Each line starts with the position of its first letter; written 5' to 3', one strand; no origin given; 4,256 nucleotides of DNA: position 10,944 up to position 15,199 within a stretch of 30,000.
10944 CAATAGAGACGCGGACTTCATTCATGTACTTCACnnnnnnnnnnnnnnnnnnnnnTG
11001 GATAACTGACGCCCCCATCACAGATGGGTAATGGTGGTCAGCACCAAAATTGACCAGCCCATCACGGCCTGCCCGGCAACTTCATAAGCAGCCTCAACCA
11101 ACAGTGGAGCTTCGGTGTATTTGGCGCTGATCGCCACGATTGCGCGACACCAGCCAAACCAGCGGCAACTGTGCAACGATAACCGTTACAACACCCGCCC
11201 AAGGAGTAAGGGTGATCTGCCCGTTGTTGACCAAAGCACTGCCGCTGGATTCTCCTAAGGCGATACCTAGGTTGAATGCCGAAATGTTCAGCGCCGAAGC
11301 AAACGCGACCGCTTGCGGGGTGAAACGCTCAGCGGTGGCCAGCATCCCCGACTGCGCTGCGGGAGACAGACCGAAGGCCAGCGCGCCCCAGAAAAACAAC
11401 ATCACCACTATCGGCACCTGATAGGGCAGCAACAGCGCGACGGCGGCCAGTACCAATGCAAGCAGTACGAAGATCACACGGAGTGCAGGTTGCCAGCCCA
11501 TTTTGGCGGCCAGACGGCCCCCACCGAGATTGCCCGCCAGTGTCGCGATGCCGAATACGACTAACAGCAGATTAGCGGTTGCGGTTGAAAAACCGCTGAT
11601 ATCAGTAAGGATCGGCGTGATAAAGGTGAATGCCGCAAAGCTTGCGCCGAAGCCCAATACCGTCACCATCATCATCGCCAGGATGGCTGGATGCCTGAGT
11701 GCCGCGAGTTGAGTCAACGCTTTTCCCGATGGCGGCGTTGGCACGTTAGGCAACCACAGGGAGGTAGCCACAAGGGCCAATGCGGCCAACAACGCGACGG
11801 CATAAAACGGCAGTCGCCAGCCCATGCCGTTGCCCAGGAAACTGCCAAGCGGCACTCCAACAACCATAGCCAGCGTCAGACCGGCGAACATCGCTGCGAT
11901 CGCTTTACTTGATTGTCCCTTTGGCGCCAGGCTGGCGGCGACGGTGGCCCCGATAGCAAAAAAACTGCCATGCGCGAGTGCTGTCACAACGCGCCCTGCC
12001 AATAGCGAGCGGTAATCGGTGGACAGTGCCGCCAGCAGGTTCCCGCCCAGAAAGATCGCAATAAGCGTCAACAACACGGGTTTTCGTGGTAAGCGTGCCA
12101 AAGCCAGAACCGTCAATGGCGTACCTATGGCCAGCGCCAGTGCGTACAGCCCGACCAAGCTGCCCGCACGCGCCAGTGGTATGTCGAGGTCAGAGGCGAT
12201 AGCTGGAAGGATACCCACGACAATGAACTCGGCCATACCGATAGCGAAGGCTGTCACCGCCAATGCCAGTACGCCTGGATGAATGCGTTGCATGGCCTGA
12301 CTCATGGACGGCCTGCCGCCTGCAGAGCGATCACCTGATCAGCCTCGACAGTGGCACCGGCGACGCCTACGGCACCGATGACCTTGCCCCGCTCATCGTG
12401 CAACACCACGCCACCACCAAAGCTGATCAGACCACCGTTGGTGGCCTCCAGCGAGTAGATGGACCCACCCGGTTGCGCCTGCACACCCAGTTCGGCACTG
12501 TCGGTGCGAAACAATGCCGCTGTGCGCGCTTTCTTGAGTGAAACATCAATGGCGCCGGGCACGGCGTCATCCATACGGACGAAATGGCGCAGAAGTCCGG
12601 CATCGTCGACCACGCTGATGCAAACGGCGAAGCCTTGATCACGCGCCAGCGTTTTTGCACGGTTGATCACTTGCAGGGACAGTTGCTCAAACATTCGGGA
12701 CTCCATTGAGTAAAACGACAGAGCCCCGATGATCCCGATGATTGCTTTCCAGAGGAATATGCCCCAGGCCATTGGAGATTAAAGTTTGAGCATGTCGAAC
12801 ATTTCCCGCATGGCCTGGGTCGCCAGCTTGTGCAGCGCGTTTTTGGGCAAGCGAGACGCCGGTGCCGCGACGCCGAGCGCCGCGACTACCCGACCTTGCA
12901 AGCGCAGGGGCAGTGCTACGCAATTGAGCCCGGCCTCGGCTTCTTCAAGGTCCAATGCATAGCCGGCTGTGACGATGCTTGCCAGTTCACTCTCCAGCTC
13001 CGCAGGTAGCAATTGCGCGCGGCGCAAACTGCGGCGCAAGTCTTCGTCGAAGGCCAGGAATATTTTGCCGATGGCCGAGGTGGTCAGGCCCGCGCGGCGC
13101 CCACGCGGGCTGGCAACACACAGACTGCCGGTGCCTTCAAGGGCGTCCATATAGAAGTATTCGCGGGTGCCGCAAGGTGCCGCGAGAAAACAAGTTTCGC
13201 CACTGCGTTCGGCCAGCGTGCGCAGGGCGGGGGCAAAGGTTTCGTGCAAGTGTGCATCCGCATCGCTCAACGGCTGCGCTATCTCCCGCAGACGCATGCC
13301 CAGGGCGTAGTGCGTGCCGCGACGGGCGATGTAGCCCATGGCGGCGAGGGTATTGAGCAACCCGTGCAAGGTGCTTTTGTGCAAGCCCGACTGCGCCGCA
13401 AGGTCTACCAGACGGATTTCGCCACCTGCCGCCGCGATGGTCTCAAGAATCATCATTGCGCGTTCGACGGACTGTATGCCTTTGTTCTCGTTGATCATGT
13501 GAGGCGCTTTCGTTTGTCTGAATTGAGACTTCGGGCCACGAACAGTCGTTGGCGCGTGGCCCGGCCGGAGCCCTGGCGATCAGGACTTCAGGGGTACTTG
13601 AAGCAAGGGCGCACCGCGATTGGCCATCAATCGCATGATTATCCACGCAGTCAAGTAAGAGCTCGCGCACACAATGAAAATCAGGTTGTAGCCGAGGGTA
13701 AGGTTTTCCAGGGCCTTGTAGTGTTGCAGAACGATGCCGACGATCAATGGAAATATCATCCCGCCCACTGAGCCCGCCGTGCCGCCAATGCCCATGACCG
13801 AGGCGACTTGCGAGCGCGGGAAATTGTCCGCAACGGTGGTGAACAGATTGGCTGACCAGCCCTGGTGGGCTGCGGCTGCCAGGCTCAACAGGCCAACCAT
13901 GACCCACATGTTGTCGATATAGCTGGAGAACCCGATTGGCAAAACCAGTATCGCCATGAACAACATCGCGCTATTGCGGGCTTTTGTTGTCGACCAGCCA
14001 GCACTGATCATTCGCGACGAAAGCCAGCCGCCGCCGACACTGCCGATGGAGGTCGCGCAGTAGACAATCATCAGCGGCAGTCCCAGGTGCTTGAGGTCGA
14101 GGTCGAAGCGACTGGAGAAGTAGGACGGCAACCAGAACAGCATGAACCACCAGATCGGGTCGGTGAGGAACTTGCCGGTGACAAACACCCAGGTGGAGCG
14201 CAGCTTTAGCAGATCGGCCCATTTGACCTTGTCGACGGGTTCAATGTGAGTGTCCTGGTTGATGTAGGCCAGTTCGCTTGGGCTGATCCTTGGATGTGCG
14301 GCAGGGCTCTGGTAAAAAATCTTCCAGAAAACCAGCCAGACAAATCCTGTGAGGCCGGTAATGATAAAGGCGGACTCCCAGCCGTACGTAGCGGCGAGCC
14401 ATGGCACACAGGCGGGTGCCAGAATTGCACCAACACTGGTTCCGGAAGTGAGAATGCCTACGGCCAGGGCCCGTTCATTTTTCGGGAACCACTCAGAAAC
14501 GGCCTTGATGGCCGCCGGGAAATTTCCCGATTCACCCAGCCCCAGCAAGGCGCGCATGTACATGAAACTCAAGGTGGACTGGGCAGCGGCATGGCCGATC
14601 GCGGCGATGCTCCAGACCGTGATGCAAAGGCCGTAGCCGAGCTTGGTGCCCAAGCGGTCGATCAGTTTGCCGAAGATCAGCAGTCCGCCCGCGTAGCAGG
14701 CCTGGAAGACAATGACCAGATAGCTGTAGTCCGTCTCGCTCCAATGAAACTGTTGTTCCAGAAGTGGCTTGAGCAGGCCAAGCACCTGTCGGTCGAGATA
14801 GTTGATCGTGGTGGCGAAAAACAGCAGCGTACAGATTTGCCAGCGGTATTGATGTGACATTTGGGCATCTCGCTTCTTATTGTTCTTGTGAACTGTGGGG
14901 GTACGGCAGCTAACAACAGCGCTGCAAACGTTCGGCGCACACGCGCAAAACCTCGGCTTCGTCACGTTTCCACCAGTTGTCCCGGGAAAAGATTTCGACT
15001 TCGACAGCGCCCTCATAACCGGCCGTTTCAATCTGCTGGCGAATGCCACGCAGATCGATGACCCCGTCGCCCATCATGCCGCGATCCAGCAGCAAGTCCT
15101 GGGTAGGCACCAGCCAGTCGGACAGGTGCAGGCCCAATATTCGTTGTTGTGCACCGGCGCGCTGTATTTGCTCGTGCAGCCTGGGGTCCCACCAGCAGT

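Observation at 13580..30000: An unassigned hybrid catabolic cluster joining sugar-type uptake, alcohol/aldehyde oxidation, CoA-thioester chemistry, DUF993/TIM-barrel enzymes and a dedicated ETF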

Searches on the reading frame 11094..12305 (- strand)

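Call 4: search_protein_families(library=pfam, proteins=[window:11094-12305:-])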
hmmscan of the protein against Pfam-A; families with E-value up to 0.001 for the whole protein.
window:11094-12305:- (403 aa): 2 families
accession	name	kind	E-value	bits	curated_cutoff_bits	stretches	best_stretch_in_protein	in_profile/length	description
PF07690.21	MFS_1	-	2e-43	149.1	33.4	1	15-351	1-346/347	Major Facilitator Superfamily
PF06779.20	MFS_4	-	0.00083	19.2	26.3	1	19-360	2-340/364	Uncharacterised MFS-type transporter YbfB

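Call 26: search_protein_families(library=ncbifam, proteins=[window:11094-12305:-], max_evalue=0.00001)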
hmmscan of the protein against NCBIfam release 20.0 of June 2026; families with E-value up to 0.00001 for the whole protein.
window:11094-12305:- (403 aa): 19 families
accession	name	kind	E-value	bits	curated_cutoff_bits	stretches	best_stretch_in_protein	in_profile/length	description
NF033135.1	cmx_cmrA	equivalog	1e-74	251.9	400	1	12-379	5-370/374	Cmx/CmrA family chloramphenicol efflux MFS transporter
NF007498.0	PRK10091.1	equivalog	4.2e-65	220.2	499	1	12-364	5-353/390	MFS transporter AraJ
NF002921.0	PRK03545.1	equivalog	3.2e-59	200.9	401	1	8-390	11-388/396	sugar transporter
NF012199.0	cml_V_MFS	exception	1.2e-54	185.9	830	1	12-376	5-367/412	chloramphenicol efflux MFS transporter CmlV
NF000510.1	efflux_Cmx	exception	1.2e-35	123.4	800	1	14-379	7-371/391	chloramphenicol efflux MFS transporter Cmx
NF007578.0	PRK10213.1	equivalog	1e-27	97.3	584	1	12-364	22-370/396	purine ribonucleoside efflux pump NepI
TIGR00880.1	2_A_01_02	superfamily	8.2e-24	84.3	131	1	49-187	2-140/141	multidrug resistance protein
TIGR00895.1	2A0115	subfamily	1.1e-17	64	418.55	1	2-187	8-194/398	aromatic acid/H+ symport family MFS transporter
NF038077.1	MFS_export_MxcK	equivalog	1.5e-14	53.9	525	1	12-387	13-395/405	myxochelin export MFS transporter MxcK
TIGR00710.1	efflux_Bcr_CflA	subfamily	3.2e-12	46.6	200.9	1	31-356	26-353/385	Bcr/CflA family efflux MFS transporter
TIGR00711.1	efflux_EmrB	subfamily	2.8e-10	39.6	230.2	1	14-201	6-192/485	DHA2 family efflux MFS transporter permease subunit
TIGR00893.1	2A0114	subfamily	1.5e-08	34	395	1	35-190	19-174/399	D-galactonate transporter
NF008586.0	PRK11551.1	equivalog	2.6e-07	30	410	1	34-392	39-402/406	3-(3-hydroxy-phenyl)propionate transporter MhpT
NF053517.1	HbztTptrPcaK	equivalog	3e-07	29.7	770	1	22-187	31-196/437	4-hydroxybenzoate transporter PcaK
TIGR00891.1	2A0112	subfamily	5.6e-07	29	552.9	1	25-181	27-185/405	sialate:H+ symport family MFS transporter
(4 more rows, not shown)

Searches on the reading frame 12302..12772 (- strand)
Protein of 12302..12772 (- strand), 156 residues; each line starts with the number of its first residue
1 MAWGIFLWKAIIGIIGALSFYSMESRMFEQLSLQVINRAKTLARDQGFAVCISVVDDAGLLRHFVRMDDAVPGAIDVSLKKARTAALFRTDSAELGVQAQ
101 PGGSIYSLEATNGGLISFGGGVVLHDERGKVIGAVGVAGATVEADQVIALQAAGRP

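Call 4: search_protein_families(library=pfam, proteins=[window:12302-12772:-])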
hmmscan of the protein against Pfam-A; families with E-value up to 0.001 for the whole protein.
window:12302-12772:- (156 aa): 1 family
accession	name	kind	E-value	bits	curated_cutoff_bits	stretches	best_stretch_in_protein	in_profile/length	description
PF03928.20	HbpS-like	-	2.5e-28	99.1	25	1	33-152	7-126/128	Haem degrading protein HbpS-like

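Call 26: search_protein_families(library=ncbifam, proteins=[window:12302-12772:-], max_evalue=0.00001)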
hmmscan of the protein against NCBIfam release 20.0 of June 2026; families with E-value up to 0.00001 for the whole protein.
window:12302-12772:- (156 aa): 2 families
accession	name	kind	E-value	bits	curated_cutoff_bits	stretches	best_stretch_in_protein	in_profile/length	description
NF007275.0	PRK09732.1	equivalog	1.1e-14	54.4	246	1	29-153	9-129/134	hypothetical protein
NF002695.0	PRK02487.1-4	equivalog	1.5e-07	31.1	282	1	33-150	28-146/165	heme-degrading domain-containing protein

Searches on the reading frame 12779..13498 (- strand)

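Call 4: search_protein_families(library=pfam, proteins=[window:12779-13498:-])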
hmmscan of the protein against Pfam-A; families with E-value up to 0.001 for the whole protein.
window:12779-13498:- (239 aa): 4 families
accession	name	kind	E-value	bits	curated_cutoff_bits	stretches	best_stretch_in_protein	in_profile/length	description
PF01614.24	IclR_C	-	1.1e-21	77.7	24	1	82-228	7-164/174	Bacterial transcriptional regulator IclR C-terminal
PF09339.16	HTH_IclR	-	4.8e-15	55.5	22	1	10-60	1-51/52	IclR helix-turn-helix domain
PF12802.13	MarR_2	-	2e-06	28.3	27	1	14-60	7-53/61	MarR family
PF01047.28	MarR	-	0.00018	21.7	24.6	1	15-60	6-50/59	MarR family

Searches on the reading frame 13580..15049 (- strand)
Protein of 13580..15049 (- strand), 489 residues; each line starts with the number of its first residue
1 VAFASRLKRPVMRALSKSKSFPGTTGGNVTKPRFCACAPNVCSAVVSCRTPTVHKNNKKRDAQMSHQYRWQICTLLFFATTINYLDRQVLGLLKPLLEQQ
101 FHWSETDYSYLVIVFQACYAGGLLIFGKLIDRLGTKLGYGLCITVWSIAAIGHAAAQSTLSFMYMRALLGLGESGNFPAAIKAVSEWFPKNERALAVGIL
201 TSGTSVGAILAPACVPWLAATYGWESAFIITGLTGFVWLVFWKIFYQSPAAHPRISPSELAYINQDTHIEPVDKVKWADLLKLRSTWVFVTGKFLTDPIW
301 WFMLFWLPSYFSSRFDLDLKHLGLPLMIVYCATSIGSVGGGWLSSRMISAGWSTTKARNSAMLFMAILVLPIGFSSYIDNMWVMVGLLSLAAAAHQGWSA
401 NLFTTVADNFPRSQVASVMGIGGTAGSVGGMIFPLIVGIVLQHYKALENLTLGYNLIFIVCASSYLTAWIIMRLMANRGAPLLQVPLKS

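Call 3: search_protein_families(library=pfam, proteins=[window:13580-15049:-])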
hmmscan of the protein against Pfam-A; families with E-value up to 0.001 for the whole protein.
window:13580-15049:- (489 aa): 2 families
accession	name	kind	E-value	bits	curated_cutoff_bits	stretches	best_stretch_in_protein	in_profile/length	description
PF07690.21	MFS_1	-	3.8e-65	220.5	33.4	2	76-434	1-347/347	Major Facilitator Superfamily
PF00083.30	Sugar_tr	-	2.3e-06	27.2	22.3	1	89-242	43-188/452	Sugar (and other) transporter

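Call 6: search_protein_families(library=ncbifam, proteins=[window:13580-15049:-])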
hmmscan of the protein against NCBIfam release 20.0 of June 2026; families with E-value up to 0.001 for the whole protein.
window:13580-15049:- (489 aa): 39 families (the best 25 are shown)
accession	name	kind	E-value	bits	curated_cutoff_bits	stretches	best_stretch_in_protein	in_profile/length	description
TIGR00893.1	2A0114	subfamily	2.4e-64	217.7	395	1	79-445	2-375/399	D-galactonate transporter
TIGR00881.1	2A0104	subfamily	7.2e-39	133.9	407.75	2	77-445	1-374/379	phosphoglycerate transporter protein PgtP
TIGR00894.1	2A0114euk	subfamily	1.4e-34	119.4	626.45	1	97-476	67-450/465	Na(+)-dependent inorganic phosphate cotransporter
TIGR00895.1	2A0115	subfamily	1.4e-29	103.3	418.55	1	60-441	6-398/398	aromatic acid/H+ symport family MFS transporter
NF003024.0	PRK03893.1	subfamily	7.1e-22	77.9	604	2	59-234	9-183/497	sialate:H+ symport family MFS transporter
NF008586.0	PRK11551.1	equivalog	1e-20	74.1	410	1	72-462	16-389/406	3-(3-hydroxy-phenyl)propionate transporter MhpT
NF049980.1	SfMCT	equivalog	2.3e-19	69.4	320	1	96-447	27-368/378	L-lactate MFS transporter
TIGR00886.1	2A0108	subfamily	3.7e-15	55.9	311.7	1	89-430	19-368/368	NarK family nitrate/nitrite MFS transporter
NF053517.1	HbztTptrPcaK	equivalog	7.9e-15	54.7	770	1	63-242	11-190/437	4-hydroxybenzoate transporter PcaK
TIGR00891.1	2A0112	subfamily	2.3e-14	53.3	552.9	1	69-243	10-185/405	sialate:H+ symport family MFS transporter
NF008963.0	PRK12307.1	equivalog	5.1e-13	49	637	1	115-242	63-187/426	MFS transporter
NF008661.1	PRK11663.1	subfamily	2.4e-11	43.3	564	1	57-321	17-287/439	MFS transporter family glucose-6-phosphate receptor UhpC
TIGR00880.1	2_A_01_02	superfamily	2.7e-11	43.7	131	1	117-240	5-132/141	multidrug resistance protein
NF038246.1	bile_salt_MFS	equivalog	1.6e-10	40.4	400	1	92-377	27-318/408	conjugated bile salt MFS transporter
NF007372.0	PRK09874.1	equivalog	1.3e-09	37.7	571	1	124-240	72-187/408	multidrug efflux MFS transporter MdtG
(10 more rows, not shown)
